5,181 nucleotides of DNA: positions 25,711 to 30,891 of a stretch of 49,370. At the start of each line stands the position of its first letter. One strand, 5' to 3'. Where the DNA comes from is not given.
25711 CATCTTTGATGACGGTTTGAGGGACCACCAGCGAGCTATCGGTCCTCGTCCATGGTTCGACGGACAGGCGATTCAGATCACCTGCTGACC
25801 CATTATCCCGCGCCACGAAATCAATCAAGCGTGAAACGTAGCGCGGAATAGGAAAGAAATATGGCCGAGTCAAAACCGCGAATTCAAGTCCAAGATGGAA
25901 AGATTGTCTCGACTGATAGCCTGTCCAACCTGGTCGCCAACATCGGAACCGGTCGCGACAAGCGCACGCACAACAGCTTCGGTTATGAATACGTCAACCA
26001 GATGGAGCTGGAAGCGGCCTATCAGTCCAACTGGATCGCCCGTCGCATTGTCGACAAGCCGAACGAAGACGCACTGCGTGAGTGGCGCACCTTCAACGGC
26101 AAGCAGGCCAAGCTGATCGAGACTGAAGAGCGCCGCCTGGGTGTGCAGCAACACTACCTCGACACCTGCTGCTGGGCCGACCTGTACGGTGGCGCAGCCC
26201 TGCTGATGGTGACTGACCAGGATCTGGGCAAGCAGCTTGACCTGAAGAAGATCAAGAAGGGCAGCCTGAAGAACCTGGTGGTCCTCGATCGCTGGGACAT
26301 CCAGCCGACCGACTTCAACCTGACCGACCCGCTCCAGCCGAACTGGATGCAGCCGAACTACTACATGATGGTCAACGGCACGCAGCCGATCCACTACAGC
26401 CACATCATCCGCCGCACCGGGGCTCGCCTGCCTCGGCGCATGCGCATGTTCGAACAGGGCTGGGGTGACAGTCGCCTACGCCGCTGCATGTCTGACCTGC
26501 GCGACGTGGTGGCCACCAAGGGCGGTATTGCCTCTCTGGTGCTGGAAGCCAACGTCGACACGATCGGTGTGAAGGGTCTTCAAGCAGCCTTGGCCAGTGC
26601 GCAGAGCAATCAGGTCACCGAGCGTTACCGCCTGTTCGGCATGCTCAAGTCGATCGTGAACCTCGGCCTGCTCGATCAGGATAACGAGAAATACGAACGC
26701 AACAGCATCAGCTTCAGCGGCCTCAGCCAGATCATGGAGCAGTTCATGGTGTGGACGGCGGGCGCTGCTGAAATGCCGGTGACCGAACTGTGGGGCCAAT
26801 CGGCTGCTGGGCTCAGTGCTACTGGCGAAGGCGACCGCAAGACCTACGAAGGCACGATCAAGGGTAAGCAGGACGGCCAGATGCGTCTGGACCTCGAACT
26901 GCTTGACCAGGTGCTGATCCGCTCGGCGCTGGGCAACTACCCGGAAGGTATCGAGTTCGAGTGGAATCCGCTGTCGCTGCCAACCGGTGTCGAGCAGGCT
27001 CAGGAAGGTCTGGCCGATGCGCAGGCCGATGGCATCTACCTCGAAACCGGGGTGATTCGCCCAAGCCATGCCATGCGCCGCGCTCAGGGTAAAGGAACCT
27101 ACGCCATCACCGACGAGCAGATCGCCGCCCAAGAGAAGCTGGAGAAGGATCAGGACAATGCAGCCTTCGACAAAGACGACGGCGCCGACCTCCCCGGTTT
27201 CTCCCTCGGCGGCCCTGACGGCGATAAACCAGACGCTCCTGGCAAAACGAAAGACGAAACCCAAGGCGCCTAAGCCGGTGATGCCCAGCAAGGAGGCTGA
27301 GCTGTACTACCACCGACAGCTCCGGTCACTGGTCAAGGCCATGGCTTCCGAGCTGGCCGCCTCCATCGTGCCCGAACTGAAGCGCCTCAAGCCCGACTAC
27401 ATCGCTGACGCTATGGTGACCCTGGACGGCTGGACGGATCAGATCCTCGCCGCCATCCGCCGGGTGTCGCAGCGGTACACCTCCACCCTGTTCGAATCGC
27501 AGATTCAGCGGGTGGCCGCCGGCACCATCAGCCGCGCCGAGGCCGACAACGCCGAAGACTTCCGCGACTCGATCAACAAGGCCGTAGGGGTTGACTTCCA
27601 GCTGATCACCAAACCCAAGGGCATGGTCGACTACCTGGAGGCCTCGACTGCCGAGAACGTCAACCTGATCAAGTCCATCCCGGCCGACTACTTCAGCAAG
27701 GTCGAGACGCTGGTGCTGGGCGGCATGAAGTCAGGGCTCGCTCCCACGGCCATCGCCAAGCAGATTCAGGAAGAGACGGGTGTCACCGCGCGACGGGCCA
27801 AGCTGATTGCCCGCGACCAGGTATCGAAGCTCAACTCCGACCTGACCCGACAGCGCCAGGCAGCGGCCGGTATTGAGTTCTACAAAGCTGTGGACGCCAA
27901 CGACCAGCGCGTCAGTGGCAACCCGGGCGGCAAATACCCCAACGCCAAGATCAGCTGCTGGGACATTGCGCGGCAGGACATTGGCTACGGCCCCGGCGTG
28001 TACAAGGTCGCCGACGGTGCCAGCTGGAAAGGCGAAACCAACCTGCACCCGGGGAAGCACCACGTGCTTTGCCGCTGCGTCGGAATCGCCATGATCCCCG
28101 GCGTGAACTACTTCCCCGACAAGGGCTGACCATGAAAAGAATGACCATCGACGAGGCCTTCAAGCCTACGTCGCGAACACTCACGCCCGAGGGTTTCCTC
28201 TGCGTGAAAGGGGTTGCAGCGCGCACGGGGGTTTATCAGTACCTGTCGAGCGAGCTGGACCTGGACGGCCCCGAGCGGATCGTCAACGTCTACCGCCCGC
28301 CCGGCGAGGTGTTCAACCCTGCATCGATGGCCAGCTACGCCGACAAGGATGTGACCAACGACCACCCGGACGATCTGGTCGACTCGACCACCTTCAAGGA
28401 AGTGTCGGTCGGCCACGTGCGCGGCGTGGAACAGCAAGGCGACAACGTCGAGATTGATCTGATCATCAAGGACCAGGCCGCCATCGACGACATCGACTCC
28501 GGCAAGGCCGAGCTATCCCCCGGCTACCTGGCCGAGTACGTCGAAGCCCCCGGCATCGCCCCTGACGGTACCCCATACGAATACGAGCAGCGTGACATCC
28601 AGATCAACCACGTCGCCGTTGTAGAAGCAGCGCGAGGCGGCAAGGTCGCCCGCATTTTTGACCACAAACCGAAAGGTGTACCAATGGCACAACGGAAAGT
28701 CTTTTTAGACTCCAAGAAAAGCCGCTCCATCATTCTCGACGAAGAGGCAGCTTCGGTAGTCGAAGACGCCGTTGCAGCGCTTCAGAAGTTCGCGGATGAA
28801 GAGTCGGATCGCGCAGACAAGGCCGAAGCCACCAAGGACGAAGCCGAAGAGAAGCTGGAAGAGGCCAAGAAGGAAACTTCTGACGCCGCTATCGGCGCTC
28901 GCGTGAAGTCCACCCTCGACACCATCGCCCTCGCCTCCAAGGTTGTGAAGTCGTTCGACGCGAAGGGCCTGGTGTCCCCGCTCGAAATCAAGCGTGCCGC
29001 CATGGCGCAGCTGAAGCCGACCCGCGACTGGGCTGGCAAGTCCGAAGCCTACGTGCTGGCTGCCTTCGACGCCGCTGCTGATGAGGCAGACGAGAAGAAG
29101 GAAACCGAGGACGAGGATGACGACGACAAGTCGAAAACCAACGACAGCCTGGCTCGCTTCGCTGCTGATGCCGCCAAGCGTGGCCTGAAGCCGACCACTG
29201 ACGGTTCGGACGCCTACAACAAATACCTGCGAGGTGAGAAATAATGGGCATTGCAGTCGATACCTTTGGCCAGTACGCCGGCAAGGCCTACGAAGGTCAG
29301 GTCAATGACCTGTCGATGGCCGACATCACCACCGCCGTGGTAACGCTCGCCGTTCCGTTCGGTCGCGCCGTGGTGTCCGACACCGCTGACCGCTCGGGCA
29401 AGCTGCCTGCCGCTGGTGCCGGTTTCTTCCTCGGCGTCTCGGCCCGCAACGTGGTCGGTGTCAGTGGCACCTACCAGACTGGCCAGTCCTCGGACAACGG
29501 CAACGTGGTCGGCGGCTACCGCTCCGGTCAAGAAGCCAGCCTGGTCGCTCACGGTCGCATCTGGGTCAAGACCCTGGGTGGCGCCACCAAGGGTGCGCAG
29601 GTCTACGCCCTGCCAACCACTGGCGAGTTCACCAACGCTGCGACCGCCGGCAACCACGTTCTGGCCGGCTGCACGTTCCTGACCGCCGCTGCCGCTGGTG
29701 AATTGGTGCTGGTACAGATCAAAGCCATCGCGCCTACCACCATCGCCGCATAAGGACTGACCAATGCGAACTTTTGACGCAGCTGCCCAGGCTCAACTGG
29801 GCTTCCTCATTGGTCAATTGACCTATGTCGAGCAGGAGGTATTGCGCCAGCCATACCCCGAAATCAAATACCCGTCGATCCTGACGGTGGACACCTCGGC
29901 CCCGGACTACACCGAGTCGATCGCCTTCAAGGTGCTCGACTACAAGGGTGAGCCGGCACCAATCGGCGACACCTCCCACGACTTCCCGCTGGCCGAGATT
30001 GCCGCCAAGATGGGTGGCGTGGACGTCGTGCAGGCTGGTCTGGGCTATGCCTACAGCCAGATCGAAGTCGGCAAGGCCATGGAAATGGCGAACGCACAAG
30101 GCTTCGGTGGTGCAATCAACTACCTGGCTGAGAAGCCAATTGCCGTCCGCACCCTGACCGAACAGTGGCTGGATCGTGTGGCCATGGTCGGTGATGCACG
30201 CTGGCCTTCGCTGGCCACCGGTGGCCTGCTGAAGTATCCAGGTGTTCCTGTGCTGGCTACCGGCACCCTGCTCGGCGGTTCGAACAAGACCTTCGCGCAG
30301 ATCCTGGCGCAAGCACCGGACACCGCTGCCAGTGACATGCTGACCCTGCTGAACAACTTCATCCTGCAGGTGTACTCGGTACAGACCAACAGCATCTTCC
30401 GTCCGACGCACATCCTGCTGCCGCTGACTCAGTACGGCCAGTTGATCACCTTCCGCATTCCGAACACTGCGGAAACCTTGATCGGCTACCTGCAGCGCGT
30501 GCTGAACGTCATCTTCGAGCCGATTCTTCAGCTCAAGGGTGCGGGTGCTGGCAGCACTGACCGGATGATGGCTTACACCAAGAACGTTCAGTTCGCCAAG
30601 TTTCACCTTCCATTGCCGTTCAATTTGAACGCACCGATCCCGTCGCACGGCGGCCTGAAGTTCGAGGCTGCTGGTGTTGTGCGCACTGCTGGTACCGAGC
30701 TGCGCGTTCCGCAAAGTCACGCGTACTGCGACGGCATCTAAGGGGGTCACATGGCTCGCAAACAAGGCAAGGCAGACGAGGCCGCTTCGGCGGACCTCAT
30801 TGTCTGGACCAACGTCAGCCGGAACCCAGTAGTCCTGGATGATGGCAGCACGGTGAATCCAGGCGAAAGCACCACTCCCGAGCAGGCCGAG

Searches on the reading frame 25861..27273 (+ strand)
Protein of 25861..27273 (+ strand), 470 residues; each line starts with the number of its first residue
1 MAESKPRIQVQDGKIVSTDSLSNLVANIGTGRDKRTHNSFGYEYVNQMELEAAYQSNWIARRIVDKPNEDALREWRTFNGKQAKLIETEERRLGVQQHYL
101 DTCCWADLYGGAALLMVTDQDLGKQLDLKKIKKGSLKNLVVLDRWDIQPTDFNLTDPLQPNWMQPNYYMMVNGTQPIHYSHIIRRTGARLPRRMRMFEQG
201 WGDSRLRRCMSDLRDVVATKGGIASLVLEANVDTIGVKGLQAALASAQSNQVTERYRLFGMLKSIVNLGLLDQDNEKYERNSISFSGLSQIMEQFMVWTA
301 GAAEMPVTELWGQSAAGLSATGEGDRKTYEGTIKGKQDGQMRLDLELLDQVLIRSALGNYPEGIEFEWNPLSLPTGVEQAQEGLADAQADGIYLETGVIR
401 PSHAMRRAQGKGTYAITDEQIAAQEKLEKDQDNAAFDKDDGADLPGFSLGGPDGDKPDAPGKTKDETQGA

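Call 28: search_protein_families(library=phrogs, proteins=[window:25861-27273:+], max_evalue=0.001)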
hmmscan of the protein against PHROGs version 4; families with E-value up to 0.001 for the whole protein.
window:25861-27273:+ (470 aa): 8 families
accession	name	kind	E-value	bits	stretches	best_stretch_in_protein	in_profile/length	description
phrog_146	-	head and packaging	4.8e-121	406.5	1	11-455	17-462/587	portal protein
phrog_15528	-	head and packaging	2.6e-40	139.5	1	18-462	33-497/794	portal protein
phrog_15615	-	head and packaging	2.2e-34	119.6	1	14-204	2-193/194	virion structural protein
phrog_220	-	head and packaging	6.2e-23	81.8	1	19-439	24-465/1338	minor head protein and DNA pilot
phrog_12751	-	unknown function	2.4e-21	77.2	1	195-409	4-219/283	-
phrog_4660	-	head and packaging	1.6e-11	44.3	1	77-438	147-508/765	minor head protein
phrog_30637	-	unknown function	3e-09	36.3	1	249-411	78-240/1119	-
phrog_37066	-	unknown function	3.4e-08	34.3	1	18-68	23-74/91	-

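Call 76: find_related_loci(query=window:25861-27273:+, collection=genome_contigs, flank=10000)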
Query window:25861-27273:+ (470 aa) in genome_contigs; peptide patterns used: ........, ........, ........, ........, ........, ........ (x = any residue, [..] = any of these).
54 stretches matched a pattern; 11 encode a relative of the query (tblastn E <= 1e-3); 11 distinct loci.
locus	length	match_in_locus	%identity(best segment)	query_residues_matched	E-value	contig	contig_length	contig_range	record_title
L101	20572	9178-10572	85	1-467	0e+0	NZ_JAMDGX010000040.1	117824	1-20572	Pseudomonas fontis strain ID656 656_S1_L001_R1_001_contig_40, whole genome shotgun sequence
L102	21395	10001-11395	84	1-467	0e+0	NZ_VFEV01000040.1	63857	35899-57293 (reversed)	Pseudomonas proteolytica strain DSM 15321 40_63857_31.7739, whole genome shotgun sequence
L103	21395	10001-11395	83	1-467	0e+0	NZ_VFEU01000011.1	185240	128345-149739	Pseudomonas rhodesiae strain DSM 14020 11_185240_38.1506, whole genome shotgun sequence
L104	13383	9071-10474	82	1-470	0e+0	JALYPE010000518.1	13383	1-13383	MAG: Pseudomonadota bacterium isolate MDV bin29 SD1454-56_k127_510455, whole genome shotgun sequence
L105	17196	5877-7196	82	1-440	0e+0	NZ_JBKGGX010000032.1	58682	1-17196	Pseudomonas sp. SMN5 contig_32, whole genome shotgun sequence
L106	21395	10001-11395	78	1-467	0e+0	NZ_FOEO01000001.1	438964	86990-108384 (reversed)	Pseudomonas sp. NFACC02, whole genome shotgun sequence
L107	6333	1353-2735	76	4-467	0e+0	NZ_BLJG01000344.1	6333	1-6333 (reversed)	Pseudomonas juntendi strain BML3 BML3_contig_346, whole genome shotgun sequence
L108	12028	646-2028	76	4-467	0e+0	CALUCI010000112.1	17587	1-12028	MAG: uncultured Pseudomonas sp. isolate xt4sTzMPXT_bin.25.MAG genome assembly, contig: NODE_1480_length_17587_cov_4.6498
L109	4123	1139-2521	76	4-467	0e+0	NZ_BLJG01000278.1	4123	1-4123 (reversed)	Pseudomonas juntendi strain BML3 BML3_contig_280, whole genome shotgun sequence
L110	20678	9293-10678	76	4-453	0e+0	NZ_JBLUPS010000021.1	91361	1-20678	Pseudomonas sp. NY11955 contig00021, whole genome shotgun sequence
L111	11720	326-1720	84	1-467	0e+0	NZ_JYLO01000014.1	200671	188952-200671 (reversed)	Pseudomonas lactis strain DSM 29167 14_200671_19.067, whole genome shotgun sequence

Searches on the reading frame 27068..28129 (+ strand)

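Call 56: search_protein_families(library=phrogs, proteins=[window:27068-28129:+], max_evalue=0.001)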
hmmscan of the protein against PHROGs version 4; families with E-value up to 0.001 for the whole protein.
window:27068-28129:+ (353 aa): 6 families
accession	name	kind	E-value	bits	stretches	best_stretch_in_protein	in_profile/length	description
phrog_324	-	head and packaging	2.6e-58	199.5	1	54-345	51-320/624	head morphogenesis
phrog_15127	-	head and packaging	3e-43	149.2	1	75-283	2-204/602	head protein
phrog_4529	-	head and packaging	5.3e-22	79.7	1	129-282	88-243/533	minor head protein and DNA pilot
phrog_595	-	head and packaging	6.1e-09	36.7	1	95-283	77-261/513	head maturation protease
phrog_6577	-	unknown function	8.3e-07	28.6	1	118-345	26-232/1066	-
phrog_758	-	head and packaging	0.00012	22.5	1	203-255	169-222/326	head morphogenesis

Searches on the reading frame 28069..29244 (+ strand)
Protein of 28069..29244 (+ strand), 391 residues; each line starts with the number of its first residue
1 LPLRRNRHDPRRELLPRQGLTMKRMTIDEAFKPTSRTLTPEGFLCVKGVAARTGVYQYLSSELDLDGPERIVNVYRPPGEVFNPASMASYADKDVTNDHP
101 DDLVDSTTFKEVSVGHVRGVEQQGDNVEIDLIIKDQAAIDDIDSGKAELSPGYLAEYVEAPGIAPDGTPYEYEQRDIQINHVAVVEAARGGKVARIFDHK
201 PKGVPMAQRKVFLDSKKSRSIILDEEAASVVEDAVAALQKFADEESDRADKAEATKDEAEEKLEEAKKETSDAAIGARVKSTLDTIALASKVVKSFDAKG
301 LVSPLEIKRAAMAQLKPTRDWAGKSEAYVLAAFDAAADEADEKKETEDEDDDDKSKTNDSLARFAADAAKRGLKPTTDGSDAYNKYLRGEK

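Call 28: search_protein_families(library=phrogs, proteins=[window:28069-29244:+], max_evalue=0.001)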
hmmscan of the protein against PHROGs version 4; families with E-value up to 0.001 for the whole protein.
window:28069-29244:+ (391 aa): 7 families
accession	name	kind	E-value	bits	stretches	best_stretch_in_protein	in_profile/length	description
phrog_530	-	head and packaging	1.2e-91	308.7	1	20-365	15-361/390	head maturation protease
phrog_12864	-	head and packaging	3.7e-41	142.7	1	35-252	39-268/468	head maturation protease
phrog_16985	-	unknown function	8.7e-38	131.6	1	37-370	14-352/436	-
phrog_1961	-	unknown function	3.5e-36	126.2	1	35-360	12-305/417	-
phrog_3778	-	head and packaging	3.8e-26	93.1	1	27-373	150-497/593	head maturation protease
phrog_2229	-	head and packaging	8.5e-19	69.1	1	62-370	49-334/428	head maturation protease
phrog_6216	-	unknown function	8.3e-08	32.4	1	74-358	160-402/545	-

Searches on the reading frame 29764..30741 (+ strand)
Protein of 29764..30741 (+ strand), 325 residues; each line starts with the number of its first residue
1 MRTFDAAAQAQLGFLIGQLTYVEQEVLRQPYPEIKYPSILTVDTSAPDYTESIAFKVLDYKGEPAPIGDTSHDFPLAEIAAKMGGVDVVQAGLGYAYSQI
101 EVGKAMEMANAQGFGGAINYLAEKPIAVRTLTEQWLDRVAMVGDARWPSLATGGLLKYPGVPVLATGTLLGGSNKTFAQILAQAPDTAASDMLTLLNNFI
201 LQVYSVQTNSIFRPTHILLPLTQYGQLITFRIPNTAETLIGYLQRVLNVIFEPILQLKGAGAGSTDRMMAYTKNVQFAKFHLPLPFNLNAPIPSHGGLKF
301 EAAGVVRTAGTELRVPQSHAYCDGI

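Call 28: search_protein_families(library=phrogs, proteins=[window:29764-30741:+], max_evalue=0.001)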
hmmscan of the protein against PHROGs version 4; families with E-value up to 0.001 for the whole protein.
window:29764-30741:+ (325 aa): 1 family
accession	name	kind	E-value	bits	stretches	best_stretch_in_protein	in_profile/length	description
phrog_264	-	head and packaging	4.2e-55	187.9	1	3-325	18-321/321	major head protein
